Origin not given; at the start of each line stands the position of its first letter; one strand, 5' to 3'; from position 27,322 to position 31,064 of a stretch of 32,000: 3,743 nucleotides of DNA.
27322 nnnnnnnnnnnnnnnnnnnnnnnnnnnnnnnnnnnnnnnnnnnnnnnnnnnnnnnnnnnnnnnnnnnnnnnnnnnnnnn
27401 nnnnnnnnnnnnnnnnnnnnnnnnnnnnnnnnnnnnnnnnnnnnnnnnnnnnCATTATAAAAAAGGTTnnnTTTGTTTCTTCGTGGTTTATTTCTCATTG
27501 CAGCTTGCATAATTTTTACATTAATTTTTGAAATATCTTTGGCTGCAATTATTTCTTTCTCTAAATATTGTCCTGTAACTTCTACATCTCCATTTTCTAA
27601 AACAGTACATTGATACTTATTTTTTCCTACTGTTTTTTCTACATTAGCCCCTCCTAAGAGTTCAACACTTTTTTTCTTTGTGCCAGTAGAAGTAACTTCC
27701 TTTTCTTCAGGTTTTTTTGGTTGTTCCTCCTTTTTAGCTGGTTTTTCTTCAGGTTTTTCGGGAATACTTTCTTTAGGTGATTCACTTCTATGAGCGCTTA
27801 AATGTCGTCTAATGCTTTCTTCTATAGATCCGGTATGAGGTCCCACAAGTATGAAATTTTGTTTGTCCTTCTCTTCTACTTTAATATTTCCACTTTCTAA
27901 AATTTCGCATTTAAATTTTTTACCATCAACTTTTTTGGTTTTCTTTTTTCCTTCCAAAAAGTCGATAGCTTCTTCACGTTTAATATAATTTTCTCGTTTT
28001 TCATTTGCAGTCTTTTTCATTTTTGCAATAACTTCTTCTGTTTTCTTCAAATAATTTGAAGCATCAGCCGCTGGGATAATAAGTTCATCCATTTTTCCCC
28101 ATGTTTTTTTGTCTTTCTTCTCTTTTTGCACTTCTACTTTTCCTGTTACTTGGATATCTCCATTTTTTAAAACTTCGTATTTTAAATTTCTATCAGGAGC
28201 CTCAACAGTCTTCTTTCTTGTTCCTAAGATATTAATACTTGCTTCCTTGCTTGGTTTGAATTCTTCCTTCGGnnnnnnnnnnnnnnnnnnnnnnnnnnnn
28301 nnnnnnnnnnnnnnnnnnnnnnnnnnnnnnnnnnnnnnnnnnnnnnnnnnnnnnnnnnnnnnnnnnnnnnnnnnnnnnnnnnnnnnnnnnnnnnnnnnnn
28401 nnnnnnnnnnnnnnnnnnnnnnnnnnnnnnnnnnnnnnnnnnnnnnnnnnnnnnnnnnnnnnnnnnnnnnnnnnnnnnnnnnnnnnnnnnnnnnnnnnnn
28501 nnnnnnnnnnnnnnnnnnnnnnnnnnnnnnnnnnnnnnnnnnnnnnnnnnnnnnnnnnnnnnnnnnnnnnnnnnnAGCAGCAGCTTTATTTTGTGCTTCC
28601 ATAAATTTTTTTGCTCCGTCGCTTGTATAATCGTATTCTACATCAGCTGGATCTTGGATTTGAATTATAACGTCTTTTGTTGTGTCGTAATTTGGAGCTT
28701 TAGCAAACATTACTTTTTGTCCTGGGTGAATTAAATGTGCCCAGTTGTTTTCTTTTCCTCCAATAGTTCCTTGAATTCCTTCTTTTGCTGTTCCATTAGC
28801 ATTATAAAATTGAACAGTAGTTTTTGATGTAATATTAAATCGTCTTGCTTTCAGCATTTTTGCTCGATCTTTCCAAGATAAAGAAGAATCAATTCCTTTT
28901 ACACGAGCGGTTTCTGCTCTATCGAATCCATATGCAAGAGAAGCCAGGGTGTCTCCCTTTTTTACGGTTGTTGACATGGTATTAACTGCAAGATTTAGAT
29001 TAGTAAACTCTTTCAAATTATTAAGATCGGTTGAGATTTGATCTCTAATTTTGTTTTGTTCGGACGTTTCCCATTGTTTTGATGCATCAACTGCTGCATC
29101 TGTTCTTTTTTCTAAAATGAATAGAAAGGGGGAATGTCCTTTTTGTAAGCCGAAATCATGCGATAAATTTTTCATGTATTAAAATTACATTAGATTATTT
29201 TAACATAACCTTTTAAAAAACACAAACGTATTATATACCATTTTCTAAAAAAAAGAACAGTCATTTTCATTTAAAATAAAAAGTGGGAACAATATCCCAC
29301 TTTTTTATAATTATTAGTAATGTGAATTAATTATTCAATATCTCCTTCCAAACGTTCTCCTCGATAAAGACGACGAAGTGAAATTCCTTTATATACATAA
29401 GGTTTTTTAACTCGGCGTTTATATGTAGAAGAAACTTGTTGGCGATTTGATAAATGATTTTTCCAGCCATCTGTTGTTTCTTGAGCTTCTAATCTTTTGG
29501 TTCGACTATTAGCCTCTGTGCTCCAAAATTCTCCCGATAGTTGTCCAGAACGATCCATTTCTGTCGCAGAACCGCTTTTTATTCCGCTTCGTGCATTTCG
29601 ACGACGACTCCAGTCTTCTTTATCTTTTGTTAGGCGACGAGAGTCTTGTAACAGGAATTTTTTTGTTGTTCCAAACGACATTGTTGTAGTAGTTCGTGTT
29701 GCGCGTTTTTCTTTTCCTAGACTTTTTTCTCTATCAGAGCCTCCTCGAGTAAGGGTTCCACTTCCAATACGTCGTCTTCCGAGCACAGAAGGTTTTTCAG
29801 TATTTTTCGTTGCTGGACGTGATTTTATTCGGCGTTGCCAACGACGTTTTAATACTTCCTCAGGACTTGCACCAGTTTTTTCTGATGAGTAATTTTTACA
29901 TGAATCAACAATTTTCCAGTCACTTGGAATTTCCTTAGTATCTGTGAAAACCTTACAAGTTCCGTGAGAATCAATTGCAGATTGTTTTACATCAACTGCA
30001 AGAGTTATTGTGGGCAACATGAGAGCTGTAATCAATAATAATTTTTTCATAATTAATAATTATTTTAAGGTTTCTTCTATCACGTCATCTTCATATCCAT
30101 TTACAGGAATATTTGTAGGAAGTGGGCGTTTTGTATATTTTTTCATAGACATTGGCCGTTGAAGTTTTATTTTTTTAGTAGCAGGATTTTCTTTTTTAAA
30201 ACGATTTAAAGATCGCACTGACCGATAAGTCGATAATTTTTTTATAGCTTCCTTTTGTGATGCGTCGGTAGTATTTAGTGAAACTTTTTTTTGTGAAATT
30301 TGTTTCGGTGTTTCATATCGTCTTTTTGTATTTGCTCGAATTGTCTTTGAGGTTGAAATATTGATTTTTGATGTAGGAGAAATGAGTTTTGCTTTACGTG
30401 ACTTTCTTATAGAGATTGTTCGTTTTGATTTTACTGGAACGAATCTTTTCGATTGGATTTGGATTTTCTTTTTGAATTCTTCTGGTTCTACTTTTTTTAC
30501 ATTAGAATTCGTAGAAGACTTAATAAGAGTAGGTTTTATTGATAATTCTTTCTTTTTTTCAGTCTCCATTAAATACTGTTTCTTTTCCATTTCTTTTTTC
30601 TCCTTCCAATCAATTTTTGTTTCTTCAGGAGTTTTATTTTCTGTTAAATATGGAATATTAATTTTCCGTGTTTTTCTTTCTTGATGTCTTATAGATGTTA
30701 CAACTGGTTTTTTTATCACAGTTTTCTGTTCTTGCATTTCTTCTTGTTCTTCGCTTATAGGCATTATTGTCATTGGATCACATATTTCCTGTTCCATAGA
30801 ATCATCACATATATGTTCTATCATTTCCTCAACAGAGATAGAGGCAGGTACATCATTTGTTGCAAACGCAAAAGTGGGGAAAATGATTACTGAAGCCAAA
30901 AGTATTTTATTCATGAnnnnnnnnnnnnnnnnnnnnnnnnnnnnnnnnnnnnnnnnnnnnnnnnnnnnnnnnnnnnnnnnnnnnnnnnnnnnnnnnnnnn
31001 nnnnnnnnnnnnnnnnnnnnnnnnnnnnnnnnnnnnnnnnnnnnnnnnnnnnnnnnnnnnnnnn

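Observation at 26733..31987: Five-gene minus-strand cluster of surface/secreted, low-complexity and repeat proteins convergent with the giant gene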

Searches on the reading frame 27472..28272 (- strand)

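Call 67: search_protein_families(library=pfam, proteins=[window:27472-28272:-], max_evalue=5)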
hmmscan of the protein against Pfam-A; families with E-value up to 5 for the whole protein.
window:27472-28272:- (267 aa): 4 families
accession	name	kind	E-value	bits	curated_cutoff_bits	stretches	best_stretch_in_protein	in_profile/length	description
PF16296.10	TM_PBP2_N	-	0.012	16.1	31.4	0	197-230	28-61/83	N-terminal of TM subunit in PBP-dependent ABC transporters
PF07703.20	A2M_BRD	-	0.077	13.8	22.7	1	2-52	7-53/140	Alpha-2-macroglobulin bait region domain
PF09183.16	DUF1947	-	0.11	13.1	22.5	1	28-55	11-39/65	Domain of unknown function (DUF1947)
PF01254.23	TP2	-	0.68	11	25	1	152-211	58-114/133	Nuclear transition protein 2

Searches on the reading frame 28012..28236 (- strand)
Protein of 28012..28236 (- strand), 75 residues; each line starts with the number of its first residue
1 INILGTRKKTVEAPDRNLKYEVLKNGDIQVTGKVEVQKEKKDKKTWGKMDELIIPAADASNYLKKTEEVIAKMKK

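Call 80: search_solved_structures(query=A7, max_evalue=5)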
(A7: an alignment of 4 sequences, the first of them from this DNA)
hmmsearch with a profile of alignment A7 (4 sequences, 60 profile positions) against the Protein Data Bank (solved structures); distinct sequences matched with E-value up to 5: 4.
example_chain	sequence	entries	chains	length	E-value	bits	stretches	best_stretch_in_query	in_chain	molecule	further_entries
1i27_A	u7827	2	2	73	0.25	14.6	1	23-45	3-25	TRANSCRIPTION FACTOR IIF | Transcription initiation factor IIF, alpha subunit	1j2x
1nha_A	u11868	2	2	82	0.63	13.3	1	25-45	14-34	Transcription initiation factor IIF, alpha subunit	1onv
1h1l_B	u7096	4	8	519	1.1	12.4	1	29-53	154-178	NITROGENASE MOLYBDENUM IRON PROTEIN BETA CHAIN | PROTEIN (NITROGENASE MOLYBDENUM IRON PROTEIN)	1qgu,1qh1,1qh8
2gf6_A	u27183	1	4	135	1.1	12.4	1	17-59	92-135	Conserved hypothetical protein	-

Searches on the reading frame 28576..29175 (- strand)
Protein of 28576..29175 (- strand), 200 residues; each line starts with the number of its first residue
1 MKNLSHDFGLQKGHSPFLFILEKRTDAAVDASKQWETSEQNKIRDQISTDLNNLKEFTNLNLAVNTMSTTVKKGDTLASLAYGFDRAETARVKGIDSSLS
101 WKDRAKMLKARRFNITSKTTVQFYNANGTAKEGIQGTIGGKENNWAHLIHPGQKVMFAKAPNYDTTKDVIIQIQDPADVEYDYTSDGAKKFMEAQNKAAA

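Call 66: search_solved_structures(query=window:28576-29175:-, max_evalue=10, show_alignments=3)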
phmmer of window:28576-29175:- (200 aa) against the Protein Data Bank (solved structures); distinct sequences matched with E-value up to 10: 6.
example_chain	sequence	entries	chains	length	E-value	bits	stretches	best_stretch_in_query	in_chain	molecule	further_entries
21az_A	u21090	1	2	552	0.86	12.8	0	45-89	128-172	Leucine-rich repeat receptor protein kinase HPCA1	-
6gdu_A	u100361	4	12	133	1.3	12.1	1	47-124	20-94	Periplasmic divalent cation tolerance protein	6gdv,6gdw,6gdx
8yaa_A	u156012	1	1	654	4.5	10.4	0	40-80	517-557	MDIS1-interacting receptor like kinase 2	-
8wec_A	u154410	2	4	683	7.3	9.7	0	40-80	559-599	MDIS1-interacting receptor like kinase 2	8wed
4z63_A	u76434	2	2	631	7.9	9.6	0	40-80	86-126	Phytosulfokine receptor 1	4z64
8web_A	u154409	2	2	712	8.8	9.5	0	40-80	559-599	MDIS1-interacting receptor like kinase 2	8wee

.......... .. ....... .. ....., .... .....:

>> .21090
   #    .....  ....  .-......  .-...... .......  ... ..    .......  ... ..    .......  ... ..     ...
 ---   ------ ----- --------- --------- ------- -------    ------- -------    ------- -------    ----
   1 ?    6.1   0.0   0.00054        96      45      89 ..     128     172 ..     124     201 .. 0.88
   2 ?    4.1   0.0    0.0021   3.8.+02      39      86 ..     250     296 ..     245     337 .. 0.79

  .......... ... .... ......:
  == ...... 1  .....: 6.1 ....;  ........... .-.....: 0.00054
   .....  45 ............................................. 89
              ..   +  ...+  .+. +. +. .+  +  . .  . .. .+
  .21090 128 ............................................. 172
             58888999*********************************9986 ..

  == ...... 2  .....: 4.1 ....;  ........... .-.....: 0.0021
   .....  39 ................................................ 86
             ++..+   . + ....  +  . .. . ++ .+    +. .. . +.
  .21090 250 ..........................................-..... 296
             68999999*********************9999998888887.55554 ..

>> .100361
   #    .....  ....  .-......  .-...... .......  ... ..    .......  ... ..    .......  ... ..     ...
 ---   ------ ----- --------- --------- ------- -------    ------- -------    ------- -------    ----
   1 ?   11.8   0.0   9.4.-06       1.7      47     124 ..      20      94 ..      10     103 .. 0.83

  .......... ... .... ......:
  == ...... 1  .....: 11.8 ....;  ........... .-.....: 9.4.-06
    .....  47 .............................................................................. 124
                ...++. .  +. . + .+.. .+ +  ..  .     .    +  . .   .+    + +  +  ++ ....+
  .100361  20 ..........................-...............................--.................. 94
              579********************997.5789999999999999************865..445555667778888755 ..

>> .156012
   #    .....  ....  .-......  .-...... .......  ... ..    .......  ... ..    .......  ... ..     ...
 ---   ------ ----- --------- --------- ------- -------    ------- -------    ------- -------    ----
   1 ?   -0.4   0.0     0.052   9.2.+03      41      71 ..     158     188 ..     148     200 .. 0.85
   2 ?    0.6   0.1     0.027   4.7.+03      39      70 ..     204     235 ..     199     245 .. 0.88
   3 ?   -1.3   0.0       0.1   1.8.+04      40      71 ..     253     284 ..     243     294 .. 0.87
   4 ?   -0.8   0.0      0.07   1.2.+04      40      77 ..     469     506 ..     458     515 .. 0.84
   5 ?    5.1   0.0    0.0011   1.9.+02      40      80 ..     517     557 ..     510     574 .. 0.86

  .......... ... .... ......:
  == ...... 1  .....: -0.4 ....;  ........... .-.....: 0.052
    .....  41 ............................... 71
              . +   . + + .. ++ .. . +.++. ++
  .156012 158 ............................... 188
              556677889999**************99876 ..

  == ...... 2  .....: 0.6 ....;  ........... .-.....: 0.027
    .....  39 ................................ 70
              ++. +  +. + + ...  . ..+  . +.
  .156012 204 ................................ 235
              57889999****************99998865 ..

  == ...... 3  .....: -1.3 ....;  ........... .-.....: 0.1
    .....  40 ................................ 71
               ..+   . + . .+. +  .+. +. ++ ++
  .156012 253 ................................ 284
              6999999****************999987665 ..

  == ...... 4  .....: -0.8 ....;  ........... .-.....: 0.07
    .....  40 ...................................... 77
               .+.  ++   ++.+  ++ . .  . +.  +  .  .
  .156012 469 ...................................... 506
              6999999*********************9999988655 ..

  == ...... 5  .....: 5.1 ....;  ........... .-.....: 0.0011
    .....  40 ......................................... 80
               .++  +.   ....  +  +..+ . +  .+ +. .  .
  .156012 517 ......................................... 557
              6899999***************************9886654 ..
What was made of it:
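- On LysM domain (PF01476), for P4: No LysM chain appears among PDB sequence hits at E<=10 (call 66).
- Closest known: LysM peptidoglycan-binding proteins. Different: No LysM structure is retrieved (call 66).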

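Call 67: search_protein_families(library=pfam, proteins=[window:28576-29175:-], max_evalue=5)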
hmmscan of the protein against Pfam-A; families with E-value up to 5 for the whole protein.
window:28576-29175:- (200 aa): 1 family
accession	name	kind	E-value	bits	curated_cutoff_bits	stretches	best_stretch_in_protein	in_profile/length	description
PF01476.26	LysM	-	0.0054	17.1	20.9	1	70-82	2-14/43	LysM domain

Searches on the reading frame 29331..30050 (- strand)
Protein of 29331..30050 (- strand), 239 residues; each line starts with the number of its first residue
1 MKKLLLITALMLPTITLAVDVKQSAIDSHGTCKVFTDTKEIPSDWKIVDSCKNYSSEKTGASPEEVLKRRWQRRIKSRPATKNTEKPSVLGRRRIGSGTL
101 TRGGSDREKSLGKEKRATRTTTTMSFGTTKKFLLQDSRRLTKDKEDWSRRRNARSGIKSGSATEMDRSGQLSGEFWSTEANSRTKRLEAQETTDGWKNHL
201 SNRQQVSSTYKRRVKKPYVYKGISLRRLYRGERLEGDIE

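Call 6: search_protein_families(library=pfam, proteins=[window:29331-30050:-], max_evalue=1)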
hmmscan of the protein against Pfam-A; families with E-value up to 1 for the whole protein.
window:29331-30050:- (239 aa): 1 family
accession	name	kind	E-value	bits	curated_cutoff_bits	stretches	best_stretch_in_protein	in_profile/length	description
PF10679.14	DUF2491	-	0.54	9.8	25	1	132-215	92-172/210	Protein of unknown function (DUF2491)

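Call 7: search_protein_families(library=ncbifam, proteins=[window:29331-30050:-], max_evalue=1)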
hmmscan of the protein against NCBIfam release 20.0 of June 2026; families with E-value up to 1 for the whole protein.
window:29331-30050:- (239 aa): 1 family
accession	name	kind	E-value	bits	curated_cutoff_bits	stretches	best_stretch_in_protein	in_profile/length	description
NF049917.1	ISAon1_downstr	equivalog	0.056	12.6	250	1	110-203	170-263/327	ISAon1 family transposase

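Call 8: search_protein_families(library=phrogs, proteins=[window:29331-30050:-], max_evalue=0.1)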
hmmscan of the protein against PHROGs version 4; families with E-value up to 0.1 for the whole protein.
window:29331-30050:- (239 aa): 1 family
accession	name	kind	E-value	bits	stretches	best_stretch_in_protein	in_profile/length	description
phrog_30823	-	unknown function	0.049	15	1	139-187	9-51/57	-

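Call 26: search_protein_families(library=padloc, proteins=[window:29331-30050:-], max_evalue=0.1)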
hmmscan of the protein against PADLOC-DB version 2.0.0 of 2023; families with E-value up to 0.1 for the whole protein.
window:29331-30050:- (239 aa): 0 families

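Call 77: search_protein_families(library=pfam, alignment_id=A2, max_evalue=0.01)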
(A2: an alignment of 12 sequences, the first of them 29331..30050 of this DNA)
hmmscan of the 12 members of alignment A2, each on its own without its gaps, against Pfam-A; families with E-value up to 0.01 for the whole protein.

A. member 1, window:29331-30050:- (239 aa): 0 families

B. families by the number of members that match (of 12 scanned): 0 families

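Call 78: search_solved_structures(query=A2, max_evalue=1)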
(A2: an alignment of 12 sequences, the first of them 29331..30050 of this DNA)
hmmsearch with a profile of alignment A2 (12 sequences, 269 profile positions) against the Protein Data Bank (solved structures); distinct sequences matched with E-value up to 1: 1.
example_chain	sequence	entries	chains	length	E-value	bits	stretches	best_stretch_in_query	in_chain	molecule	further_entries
9fia_B9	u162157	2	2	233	0.39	13.6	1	198-261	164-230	DnaJ domain-containing protein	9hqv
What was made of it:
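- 29331..30050 (-): P3: Arg-rich secreted protein. It has a signal peptide, a small Cys-framed N-terminal module and a polybasic region with conserved motif islands (R-x-GSG-x-LTR, SAT-x-M-x-R-x-G-x-LS, LRR-x-YRG-x-RLEG). It is the conserved partner of P1. Module A. There is no Pfam or PDB match (calls 77, 78).
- No nucleic-acid-binding domain was detected (calls 6, 77, 78).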

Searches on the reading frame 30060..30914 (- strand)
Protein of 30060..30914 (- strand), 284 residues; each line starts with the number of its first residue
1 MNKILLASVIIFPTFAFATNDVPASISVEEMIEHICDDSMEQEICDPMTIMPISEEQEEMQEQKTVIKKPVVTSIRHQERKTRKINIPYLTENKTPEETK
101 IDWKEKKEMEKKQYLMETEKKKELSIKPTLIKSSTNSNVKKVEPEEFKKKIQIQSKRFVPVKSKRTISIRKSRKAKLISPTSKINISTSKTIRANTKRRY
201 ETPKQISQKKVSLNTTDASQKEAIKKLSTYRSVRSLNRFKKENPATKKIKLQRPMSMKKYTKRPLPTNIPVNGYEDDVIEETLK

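Call 6: search_protein_families(library=pfam, proteins=[window:30060-30914:-], max_evalue=1)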
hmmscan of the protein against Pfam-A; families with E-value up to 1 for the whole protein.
window:30060-30914:- (284 aa): 0 families

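Call 7: search_protein_families(library=ncbifam, proteins=[window:30060-30914:-], max_evalue=1)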
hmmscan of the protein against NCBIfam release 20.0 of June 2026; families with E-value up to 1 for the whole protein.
window:30060-30914:- (284 aa): 0 families

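Call 8: search_protein_families(library=phrogs, proteins=[window:30060-30914:-], max_evalue=0.1)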
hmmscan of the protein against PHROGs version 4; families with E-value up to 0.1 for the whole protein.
window:30060-30914:- (284 aa): 0 families

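Call 26: search_protein_families(library=padloc, proteins=[window:30060-30914:-], max_evalue=0.1)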
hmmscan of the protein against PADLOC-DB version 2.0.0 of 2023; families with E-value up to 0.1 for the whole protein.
window:30060-30914:- (284 aa): 0 families

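Call 82: list_cluster_members(proteins=[window:30060-30914:-, window:29331-30050:-, window:27469-29175:-, window:26733-27455:-, window:21693-26621:+, P0001])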
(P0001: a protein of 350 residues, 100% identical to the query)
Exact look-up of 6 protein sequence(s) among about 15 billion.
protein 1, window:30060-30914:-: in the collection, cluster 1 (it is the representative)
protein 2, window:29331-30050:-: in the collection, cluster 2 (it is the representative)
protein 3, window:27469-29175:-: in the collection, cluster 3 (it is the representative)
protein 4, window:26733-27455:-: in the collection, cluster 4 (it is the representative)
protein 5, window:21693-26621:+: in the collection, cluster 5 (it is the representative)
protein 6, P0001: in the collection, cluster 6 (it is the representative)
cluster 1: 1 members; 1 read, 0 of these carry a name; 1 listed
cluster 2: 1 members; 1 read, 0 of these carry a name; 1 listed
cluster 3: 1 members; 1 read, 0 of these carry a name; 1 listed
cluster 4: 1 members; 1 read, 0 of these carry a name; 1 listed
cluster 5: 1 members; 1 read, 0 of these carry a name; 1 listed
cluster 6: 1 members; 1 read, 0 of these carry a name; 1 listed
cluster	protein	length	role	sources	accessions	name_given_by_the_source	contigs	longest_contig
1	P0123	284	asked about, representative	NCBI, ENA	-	-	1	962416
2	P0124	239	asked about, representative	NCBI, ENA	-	-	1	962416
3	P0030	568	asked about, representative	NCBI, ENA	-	-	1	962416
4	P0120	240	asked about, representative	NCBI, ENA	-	-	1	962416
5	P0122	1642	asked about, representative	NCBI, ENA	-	-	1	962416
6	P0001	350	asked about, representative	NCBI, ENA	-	-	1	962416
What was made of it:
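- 30060..30914 (-): P2: Lys-rich secreted protein found only in this genome. It is a diverged tandem duplicate of the 5' part of P3. It is a singleton at 90% clustering (call 82).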
